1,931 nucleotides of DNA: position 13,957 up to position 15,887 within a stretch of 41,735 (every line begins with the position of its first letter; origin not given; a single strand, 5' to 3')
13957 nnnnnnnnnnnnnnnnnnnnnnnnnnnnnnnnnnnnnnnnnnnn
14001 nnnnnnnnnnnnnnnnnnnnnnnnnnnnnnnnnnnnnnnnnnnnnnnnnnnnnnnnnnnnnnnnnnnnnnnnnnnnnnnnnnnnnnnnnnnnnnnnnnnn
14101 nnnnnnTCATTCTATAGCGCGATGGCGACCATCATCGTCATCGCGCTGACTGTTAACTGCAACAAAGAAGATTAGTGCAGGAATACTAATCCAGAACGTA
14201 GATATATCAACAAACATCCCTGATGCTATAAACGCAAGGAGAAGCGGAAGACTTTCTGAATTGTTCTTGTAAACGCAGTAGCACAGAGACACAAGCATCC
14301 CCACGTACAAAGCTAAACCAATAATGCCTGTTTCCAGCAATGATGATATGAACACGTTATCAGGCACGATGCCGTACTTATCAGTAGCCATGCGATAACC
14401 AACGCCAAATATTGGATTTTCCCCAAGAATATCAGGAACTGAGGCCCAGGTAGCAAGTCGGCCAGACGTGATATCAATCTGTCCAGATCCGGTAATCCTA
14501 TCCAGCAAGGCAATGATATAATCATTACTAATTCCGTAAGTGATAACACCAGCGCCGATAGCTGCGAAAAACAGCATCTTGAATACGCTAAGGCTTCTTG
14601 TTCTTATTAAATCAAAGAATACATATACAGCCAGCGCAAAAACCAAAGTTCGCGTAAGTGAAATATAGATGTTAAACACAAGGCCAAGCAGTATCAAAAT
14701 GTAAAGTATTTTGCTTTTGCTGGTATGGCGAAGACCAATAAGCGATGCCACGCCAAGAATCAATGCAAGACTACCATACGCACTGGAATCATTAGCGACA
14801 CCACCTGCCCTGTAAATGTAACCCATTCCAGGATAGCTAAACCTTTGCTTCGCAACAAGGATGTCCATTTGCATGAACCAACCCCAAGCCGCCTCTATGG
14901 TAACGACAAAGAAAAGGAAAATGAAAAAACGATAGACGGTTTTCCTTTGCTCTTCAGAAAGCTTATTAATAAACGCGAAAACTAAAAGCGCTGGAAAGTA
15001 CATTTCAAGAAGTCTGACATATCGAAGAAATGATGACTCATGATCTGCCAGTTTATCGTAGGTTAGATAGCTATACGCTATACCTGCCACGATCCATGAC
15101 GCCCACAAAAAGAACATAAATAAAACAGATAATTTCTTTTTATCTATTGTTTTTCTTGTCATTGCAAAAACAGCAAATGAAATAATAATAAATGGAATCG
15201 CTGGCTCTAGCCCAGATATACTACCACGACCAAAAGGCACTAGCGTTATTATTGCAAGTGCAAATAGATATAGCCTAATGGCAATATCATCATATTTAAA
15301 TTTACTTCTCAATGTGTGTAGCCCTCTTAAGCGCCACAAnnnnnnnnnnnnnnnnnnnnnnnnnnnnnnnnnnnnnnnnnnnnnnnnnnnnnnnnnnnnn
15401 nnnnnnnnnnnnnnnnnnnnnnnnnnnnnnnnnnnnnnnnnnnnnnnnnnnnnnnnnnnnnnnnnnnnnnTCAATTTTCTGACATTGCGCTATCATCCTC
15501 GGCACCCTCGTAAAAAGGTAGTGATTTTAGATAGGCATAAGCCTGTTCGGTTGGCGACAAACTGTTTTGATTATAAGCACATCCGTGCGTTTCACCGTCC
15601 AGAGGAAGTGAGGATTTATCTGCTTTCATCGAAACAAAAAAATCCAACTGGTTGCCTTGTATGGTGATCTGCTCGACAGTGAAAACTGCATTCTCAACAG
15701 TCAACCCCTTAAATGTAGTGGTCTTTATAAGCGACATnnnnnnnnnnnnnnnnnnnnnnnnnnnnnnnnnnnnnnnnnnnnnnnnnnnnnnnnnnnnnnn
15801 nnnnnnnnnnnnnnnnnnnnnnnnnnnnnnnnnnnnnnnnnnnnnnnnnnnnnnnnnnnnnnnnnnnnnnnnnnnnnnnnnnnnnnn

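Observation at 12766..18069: Low-GC glycan module: secreted beta-helix enzyme, Wzy-like polymerase and a mosaic tailspike (putative seroconversion + receptor cassette)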

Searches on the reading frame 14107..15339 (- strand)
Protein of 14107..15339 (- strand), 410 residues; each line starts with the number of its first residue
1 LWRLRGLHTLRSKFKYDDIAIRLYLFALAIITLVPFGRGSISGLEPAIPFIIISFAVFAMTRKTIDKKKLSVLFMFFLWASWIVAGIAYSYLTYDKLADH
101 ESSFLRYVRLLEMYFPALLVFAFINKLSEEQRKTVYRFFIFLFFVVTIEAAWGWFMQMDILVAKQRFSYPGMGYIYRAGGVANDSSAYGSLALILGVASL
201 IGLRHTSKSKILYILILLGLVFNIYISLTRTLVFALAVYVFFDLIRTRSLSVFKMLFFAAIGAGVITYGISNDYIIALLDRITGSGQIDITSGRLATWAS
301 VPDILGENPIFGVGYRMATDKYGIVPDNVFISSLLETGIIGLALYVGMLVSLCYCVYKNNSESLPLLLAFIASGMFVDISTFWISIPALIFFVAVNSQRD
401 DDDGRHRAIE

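Call 5: search_protein_families(library=pfam, proteins=[window:14107-15339:-], max_evalue=0.01)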
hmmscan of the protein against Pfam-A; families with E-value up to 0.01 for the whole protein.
window:14107-15339:- (410 aa): 2 families
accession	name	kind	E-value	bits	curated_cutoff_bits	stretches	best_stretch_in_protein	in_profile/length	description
PF04932.20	Wzy_C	-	3.6e-11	43.5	31.7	1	216-346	2-149/149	O-Antigen ligase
PF06749.17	DUF1218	-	0.004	18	25.3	0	53-93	12-54/95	Protein of unknown function (DUF1218)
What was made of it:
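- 14107..15312 (-): Wzy-family polysaccharide polymerase. 401 aa from TTG 15312; the longest ORF runs to 15339. PF04932 at E 3.6e-11 (call 5).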

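Call 6: search_protein_families(library=phrogs, proteins=[window:14107-15339:-], max_evalue=0.001)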
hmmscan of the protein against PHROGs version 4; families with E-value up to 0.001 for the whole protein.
window:14107-15339:- (410 aa): 0 families

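Call 19: search_dna_similar(query=window:14107-15339:-, collection=phages, mode=protein, max_rows=25, max_evalue=0.001)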
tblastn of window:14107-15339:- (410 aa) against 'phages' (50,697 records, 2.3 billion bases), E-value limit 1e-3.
Records with a match: 1; places in all: 1; records where one place covers at least 80% of the query: 0.
Best place of each record, by identity: <60% 1.
By first word of the organism name: Halomonas 1.
By host as written in the record: Halomonas sp. H5 1.
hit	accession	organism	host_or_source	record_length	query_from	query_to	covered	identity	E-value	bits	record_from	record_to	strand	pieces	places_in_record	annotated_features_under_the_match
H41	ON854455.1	Halomonas phage YPHTV-1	Halomonas sp. H5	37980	221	381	39%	29.4%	7e-5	51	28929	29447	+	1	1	O-antigen ligase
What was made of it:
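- On epsilon15-type seroconversion cassette: No match in a database-scale tblastn of all phages (call 19).
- Tried and rejected: The only match is a Halomonas phage protein at 29% identity (call 19).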

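Call 21: search_protein_families(library=ncbifam, proteins=[window:14107-15339:-], max_evalue=0.01)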
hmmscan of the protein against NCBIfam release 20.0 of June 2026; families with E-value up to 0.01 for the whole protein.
window:14107-15339:- (410 aa): 1 family
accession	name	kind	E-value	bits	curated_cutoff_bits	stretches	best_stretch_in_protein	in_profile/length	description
NF058641.1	TfpM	equivalog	3.1e-07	29.8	600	1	187-381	144-336/421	O-linking oligosaccharyltransferase TfpM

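Call 25: find_homologous_proteins(query=window:14107-15339:-)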
Query window:14107-15339:- (410 aa): 63 proteins with E <= 0.001 among 8000 candidates.
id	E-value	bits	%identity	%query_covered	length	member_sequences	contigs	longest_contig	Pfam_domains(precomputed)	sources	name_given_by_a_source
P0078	4.0e-252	855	99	98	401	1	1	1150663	PF04932.21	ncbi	ncbi:polymerase [Klebsiella aerogenes]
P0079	4.2e-252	854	99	98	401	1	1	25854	PF04932.21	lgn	-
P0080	4.9e-251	851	98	98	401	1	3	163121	PF04932.21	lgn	-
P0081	1.2e-250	850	98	98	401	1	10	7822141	PF04932.21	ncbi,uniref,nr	ncbi:O-antigen ligase family protein [Klebsiella aerogenes]|uniref:O-antigen ligase family protein n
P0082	1.8e-250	849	98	98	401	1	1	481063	PF04932.21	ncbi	ncbi:O-antigen ligase family protein [Klebsiella aerogenes]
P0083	1.9e-250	849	98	98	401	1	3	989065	PF04932.21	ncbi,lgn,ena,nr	ncbi:TPA: O-antigen ligase family protein [Klebsiella aerogenes]|nr:O-antigen ligase family protein 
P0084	6.0e-250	847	97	98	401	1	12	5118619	PF04932.21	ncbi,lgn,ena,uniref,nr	ncbi:O-antigen ligase family protein [Klebsiella aerogenes]|uniref:O-antigen ligase family protein n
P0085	1.1e-249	846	98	98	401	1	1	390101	PF04932.21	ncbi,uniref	ncbi:O-antigen ligase family protein [Klebsiella aerogenes]|uniref:O-antigen ligase family protein n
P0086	1.5e-249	846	97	98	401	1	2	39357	PF04932.21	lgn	-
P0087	1.5e-249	846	97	98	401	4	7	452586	PF04932.21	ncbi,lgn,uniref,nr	ncbi:O-antigen ligase family protein [Klebsiella aerogenes]|uniref:O-antigen ligase family protein n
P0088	2.1e-249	846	97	98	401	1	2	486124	PF04932.21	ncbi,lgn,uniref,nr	ncbi:O-antigen ligase family protein [Klebsiella pneumoniae]|uniref:O-antigen ligase family protein 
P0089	2.2e-249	846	97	98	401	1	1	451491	PF04932.21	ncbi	ncbi:O-antigen ligase family protein [Klebsiella aerogenes]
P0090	3.6e-249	845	97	98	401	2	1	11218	PF04932.21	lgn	-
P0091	7.0e-249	844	97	98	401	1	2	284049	PF04932.21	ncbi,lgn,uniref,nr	ncbi:polymerase [Klebsiella aerogenes]|uniref:O-antigen ligase family protein n=1 Tax=Klebsiella aer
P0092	7.2e-249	844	98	98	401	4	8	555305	PF04932.21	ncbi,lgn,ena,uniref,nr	ncbi:TPA: O-antigen ligase family protein [Klebsiella quasipneumoniae]|uniref:O-antigen ligase famil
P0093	1.1e-248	843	97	98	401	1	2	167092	PF04932.21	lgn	-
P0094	2.0e-248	842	97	98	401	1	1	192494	PF04932.21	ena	-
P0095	2.5e-248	842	97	98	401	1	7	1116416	PF04932.21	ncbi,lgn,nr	ncbi:TPA: O-antigen ligase family protein [Klebsiella aerogenes]|nr:O-antigen ligase family protein 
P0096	3.0e-248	842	97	98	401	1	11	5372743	PF04932.21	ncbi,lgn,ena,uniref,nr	ncbi:O-antigen ligase family protein [Klebsiella aerogenes]|uniref:O-antigen ligase family protein n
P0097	3.5e-248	842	97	98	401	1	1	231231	PF04932.21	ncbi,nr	ncbi:O-antigen ligase family protein [Klebsiella aerogenes]|nr:O-antigen ligase family protein [Kleb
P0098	4.3e-248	841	96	98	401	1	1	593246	PF04932.21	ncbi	-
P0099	4.4e-248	841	96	98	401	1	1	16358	PF04932.21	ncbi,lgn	ncbi:TPA: O-antigen ligase family protein [Enterobacter hormaechei]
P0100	6.0e-248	841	96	98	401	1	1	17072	PF04932.21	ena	-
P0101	6.3e-248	841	96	98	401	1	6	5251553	PF04932.21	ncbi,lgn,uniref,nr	ncbi:O-antigen ligase family protein [Klebsiella aerogenes]|uniref:O-antigen ligase family protein n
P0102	8.1e-248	840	96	98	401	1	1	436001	PF04932.21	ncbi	ncbi:O-antigen ligase family protein [Klebsiella aerogenes]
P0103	1.7e-247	839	96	98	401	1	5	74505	PF04932.21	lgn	-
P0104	2.0e-247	839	96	98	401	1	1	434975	PF04932.21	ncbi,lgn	ncbi:O-antigen ligase family protein [Klebsiella aerogenes]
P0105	2.4e-247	839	96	98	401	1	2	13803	PF04932.21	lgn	-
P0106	2.6e-247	839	96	98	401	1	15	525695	PF04932.21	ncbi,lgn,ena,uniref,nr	ncbi:TPA: O-antigen ligase family protein [Klebsiella aerogenes]|uniref:O-antigen ligase family prot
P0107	2.7e-247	839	96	98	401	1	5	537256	PF04932.21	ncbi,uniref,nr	ncbi:polymerase [Klebsiella aerogenes]|uniref:O-antigen ligase family protein n=2 Tax=Klebsiella aer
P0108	6.7e-247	837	96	98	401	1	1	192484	PF04932.21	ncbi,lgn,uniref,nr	ncbi:O-antigen ligase family protein [Klebsiella aerogenes]|uniref:O-antigen ligase family protein n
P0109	7.3e-247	837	96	98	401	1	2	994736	PF04932.21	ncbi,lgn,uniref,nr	ncbi:TPA: O-antigen ligase family protein [Klebsiella aerogenes]|uniref:O-antigen ligase family prot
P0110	8.5e-247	837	96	98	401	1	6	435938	PF04932.21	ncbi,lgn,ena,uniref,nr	ncbi:O-antigen ligase family protein [Klebsiella aerogenes]|uniref:O-antigen ligase family protein n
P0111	4.6e-244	828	94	98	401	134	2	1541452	PF04932.21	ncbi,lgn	ncbi:TPA: O-antigen ligase family protein [Klebsiella aerogenes]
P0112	1.4e-239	813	95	98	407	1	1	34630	PF04932.21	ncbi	ncbi:O-antigen ligase family protein, partial [Klebsiella aerogenes]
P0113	1.6e-239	813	95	98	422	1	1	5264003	PF04932.21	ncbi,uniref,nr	ncbi:O-antigen ligase family protein [Klebsiella aerogenes]|uniref:O-antigen ligase family protein n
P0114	7.0e-238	808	99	92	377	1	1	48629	PF04932.21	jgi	jgi:O-antigen ligase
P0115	3.2e-235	799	88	99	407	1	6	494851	PF04932.21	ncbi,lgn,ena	-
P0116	9.8e-231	784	88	98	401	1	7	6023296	PF04932.21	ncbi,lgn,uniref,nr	ncbi:O-antigen ligase family protein [Klebsiella michiganensis]|uniref:O-antigen ligase family prote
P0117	2.1e-229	780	88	98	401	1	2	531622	PF04932.21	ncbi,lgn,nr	ncbi:TPA: O-antigen ligase family protein [Klebsiella michiganensis]|nr:O-antigen ligase family prot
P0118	2.1e-229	780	88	98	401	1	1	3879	PF04932.21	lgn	-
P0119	3.1e-229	779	88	98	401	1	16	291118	PF04932.21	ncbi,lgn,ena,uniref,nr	ncbi:O-antigen ligase family protein [Klebsiella pasteurii]|uniref:O-antigen ligase family protein n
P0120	3.9e-229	779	88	98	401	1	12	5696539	PF04932.21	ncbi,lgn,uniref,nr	ncbi:O-antigen ligase family protein [Klebsiella grimontii]|uniref:O-antigen ligase family protein n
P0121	3.2e-219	746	83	98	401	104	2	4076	PF04932.21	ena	-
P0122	3.1e-217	740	83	98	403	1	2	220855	PF04932.21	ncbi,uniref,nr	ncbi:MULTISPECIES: O-antigen ligase family protein [unclassified Klebsiella]|uniref:O-antigen ligase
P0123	4.5e-217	739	83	98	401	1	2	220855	PF04932.21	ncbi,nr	ncbi:O-antigen ligase family protein [Klebsiella sp. M581]|nr:O-antigen ligase family protein [Klebs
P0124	5.6e-217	739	82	98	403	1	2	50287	PF04932.21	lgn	-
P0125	6.8e-217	739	84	97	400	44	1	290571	PF04932.21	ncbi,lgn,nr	ncbi:TPA: O-antigen ligase family protein [Klebsiella oxytoca]|nr:O-antigen ligase family protein [K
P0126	3.2e-208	710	98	82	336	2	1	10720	PF04932.21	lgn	-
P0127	3.4e-200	684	99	79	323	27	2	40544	PF04932.21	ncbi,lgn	-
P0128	1.6e-198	678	91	82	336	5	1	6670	PF04932.21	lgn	-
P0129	6.7e-197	673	98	78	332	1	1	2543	PF04932.21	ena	-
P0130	7.5e-189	646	69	99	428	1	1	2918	PF04932.21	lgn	-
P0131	1.0e-185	636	97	73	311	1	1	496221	PF04932.21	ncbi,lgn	ncbi:O-antigen ligase family protein [Klebsiella aerogenes]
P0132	3.7e-185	634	97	73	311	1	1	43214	PF04932.21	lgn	-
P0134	3.6e-159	548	89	68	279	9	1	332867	PF04932.21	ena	-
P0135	6.3e-159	548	63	92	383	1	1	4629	PF04932.21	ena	-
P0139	2.7e-108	381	43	96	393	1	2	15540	PF04932.21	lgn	-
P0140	3.1e-101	358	44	94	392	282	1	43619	PF04932.21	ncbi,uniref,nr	ncbi:O-antigen ligase family protein [Escherichia coli]|uniref:O-antigen ligase family protein n=1 T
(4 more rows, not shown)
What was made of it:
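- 14107..15312 (-): 96-99% identical to K. aerogenes proteins of 401 aa (call 25).
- NCBI names the homologues 'O-antigen ligase family protein' (call 25). Some K. aerogenes copies are named 'polymerase' (call 25).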

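Call 26: find_encoding_contigs(protein=P0078, flank=10000, max_places=3)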
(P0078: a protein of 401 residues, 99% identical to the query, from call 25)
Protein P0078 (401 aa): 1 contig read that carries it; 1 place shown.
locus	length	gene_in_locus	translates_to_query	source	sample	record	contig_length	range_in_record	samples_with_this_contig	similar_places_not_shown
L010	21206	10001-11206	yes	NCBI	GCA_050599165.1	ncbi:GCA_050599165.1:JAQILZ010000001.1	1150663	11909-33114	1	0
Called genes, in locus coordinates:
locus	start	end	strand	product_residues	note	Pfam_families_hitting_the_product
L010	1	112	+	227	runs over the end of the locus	PF19759:DUF6246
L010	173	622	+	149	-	-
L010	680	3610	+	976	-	-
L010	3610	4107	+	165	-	-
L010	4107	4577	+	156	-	-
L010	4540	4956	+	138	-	PF00877:NLPC_P60 (weak)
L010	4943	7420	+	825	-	-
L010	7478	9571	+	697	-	-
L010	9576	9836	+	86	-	-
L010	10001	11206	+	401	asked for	PF04932:Wzy_C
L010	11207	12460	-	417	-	PF12708:Pect-lyase_RHGA_epim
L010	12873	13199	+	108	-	-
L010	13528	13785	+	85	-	-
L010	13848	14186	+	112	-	PF06519:TolA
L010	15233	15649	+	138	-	-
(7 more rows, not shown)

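Call 27: find_encoding_contigs(protein=P0084, flank=10000, max_places=4)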
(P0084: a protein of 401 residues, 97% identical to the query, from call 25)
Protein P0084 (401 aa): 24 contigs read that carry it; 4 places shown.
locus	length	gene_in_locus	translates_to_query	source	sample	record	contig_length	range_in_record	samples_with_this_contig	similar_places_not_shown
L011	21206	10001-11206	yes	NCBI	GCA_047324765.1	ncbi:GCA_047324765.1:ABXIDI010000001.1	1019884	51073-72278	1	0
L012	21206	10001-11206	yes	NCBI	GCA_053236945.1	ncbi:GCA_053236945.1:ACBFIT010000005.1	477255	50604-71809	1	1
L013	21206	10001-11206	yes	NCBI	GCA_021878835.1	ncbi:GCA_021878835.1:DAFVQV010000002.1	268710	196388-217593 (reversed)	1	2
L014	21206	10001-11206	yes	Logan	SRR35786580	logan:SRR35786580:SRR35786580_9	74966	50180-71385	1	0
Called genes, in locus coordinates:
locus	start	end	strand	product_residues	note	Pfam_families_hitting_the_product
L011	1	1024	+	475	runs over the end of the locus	PF11134:Phage_stabilise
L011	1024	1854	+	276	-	-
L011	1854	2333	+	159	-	PF11039:DUF2824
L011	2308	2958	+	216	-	-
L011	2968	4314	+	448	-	PF16928:Inj_translocase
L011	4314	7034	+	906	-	PF01464:SLT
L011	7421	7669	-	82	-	PF03869:Arc, PF22513:FitA-like_RHH, PF11423:Repressor_Mnt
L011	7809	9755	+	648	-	PF09008:Head_binding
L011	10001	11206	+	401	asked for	PF04932:Wzy_C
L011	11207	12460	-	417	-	PF12708:Pect-lyase_RHGA_epim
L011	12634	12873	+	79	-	-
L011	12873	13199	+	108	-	-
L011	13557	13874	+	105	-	PF06296:RelE (weak)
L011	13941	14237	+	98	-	PF01381:HTH_3 (weak)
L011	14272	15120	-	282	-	PF01418:HTH_6, PF01380:SIS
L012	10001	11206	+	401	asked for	PF04932:Wzy_C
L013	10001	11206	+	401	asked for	PF04932:Wzy_C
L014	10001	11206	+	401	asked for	PF04932:Wzy_C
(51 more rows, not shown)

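Call 41: find_related_loci(query=window:14107-15339:-, collection=viral_contigs, flank=10000)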
Query window:14107-15339:- (410 aa) in viral_contigs; peptide patterns used: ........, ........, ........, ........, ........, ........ (x = any residue, [..] = any of these).
18 stretches matched a pattern; 8 encode a relative of the query (tblastn E <= 1e-3); 8 distinct loci.
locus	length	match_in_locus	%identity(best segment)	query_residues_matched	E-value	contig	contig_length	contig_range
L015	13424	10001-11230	98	1-410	0e+0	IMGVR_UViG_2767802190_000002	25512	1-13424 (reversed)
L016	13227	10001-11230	97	1-410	0e+0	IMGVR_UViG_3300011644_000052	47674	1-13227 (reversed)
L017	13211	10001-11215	97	6-410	0e+0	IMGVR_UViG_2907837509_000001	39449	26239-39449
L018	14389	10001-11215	97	6-410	0e+0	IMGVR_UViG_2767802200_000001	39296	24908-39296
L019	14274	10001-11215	97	6-410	0e+0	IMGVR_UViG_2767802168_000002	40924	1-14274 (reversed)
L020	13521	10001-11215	95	6-410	0e+0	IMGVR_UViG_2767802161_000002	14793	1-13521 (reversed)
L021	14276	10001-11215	95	6-410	0e+0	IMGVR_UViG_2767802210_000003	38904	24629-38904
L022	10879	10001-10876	97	6-297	0e+0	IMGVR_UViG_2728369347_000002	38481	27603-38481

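Call 46: find_encoding_contigs(protein=P0140, flank=10000, max_places=3)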
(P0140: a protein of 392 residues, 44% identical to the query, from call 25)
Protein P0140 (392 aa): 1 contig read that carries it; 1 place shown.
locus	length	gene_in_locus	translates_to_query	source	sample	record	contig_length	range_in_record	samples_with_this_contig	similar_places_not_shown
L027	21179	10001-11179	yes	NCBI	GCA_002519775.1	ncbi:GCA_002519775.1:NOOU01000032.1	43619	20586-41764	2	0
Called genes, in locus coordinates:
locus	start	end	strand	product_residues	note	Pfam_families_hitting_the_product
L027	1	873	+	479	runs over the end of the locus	PF14052:Caps_assemb_Wzi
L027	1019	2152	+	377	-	PF02563:Poly_export, PF10531:SLBB, PF22461:SLBB_2, PF18412:Wza_C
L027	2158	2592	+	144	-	PF01451:LMWPc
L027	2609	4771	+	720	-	PF02706:Wzz, PF23607:WZC_N, PF01656:CbiA (faint), PF13807:GNVR, PF13500:AAA_26 (faint), PF13614:AAA_31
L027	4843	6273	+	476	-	PF13727:CoA_binding_3, PF02397:Bac_transf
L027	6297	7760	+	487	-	PF01943:Polysacc_synt, PF13440:Polysacc_synt_3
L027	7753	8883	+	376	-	PF13439:Glyco_transf_4, PF20706:GT4-conflict, PF00534:Glycos_transf_1, PF13692:Glyco_trans_1_4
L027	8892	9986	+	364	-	PF13439:Glyco_transf_4 (faint), PF00534:Glycos_transf_1, PF13692:Glyco_trans_1_4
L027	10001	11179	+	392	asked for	PF04932:Wzy_C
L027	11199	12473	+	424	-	PF12708:Pect-lyase_RHGA_epim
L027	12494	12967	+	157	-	PF01757:Acyl_transf_3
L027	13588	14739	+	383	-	PF13439:Glyco_transf_4, PF00534:Glycos_transf_1, PF13692:Glyco_trans_1_4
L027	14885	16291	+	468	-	PF03446:NAD_binding_2, PF00393:6PGD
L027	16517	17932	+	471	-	PF00483:NTP_transferase, PF12804:NTP_transf_3, PF22640:ManC_GMP_beta-helix, PF01050:MannoseP_isomer, PF07883:Cupin_2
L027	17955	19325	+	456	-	PF02878:PGM_PMM_I, PF02879:PGM_PMM_II, PF02880:PGM_PMM_III, PF00408:PGM_PMM_IV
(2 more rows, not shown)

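Call 80: find_related_loci(query=A6, collection=genome_contigs, flank=10000)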
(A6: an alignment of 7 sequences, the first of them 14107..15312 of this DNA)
Query A6 (401 aa) in genome_contigs; peptide patterns used: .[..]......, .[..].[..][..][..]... (x = any residue, [..] = any of these).
36 stretches matched a pattern; 5 encode a relative of the query (tblastn E <= 1e-3); 4 distinct loci.
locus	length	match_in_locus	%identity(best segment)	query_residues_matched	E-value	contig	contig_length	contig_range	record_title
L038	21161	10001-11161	44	8-394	8e-111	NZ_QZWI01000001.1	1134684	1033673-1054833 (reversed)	Rahnella bruchi strain DSM 27398 contig_0001, whole genome shotgun sequence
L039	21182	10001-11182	44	8-400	3e-110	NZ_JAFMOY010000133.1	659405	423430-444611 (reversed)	Rahnella ecdela strain FRB 231 NODE_1_length_659405_cov_44.883066, whole genome shotgun sequence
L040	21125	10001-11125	46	8-382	2e-113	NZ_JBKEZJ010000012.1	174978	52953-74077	Rahnella sp. S5-11 12, whole genome shotgun sequence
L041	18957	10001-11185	45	8-401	2e-110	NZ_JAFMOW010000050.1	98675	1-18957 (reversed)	Rahnella bonaserana strain H11b NODE_19_length_98675_cov_60.265728, whole genome shotgun sequence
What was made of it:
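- Tried and rejected: The genome_contigs scan with a polymerase alignment returned just four Rahnella loci because of the narrow patterns, so cross-species prevalence could not be measured (call 80).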

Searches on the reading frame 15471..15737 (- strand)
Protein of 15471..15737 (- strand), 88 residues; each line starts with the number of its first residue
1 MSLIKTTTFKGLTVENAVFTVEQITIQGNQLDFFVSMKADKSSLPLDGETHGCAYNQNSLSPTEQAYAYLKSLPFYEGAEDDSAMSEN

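Call 5: search_protein_families(library=pfam, proteins=[window:15471-15737:-], max_evalue=0.01)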
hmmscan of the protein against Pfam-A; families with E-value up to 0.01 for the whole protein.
window:15471-15737:- (88 aa): 0 families

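Call 6: search_protein_families(library=phrogs, proteins=[window:15471-15737:-], max_evalue=0.001)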
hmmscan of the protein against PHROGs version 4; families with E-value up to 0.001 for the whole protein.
window:15471-15737:- (88 aa): 0 families

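Call 21: search_protein_families(library=ncbifam, proteins=[window:15471-15737:-], max_evalue=0.01)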
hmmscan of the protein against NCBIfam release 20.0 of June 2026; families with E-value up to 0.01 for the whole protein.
window:15471-15737:- (88 aa): 0 families
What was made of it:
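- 15471..15737 (-): 88-aa ORF of unknown function that always follows this receptor-binding domain family. No Pfam, PHROG or NCBIfam match (calls 5, 6, 21).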
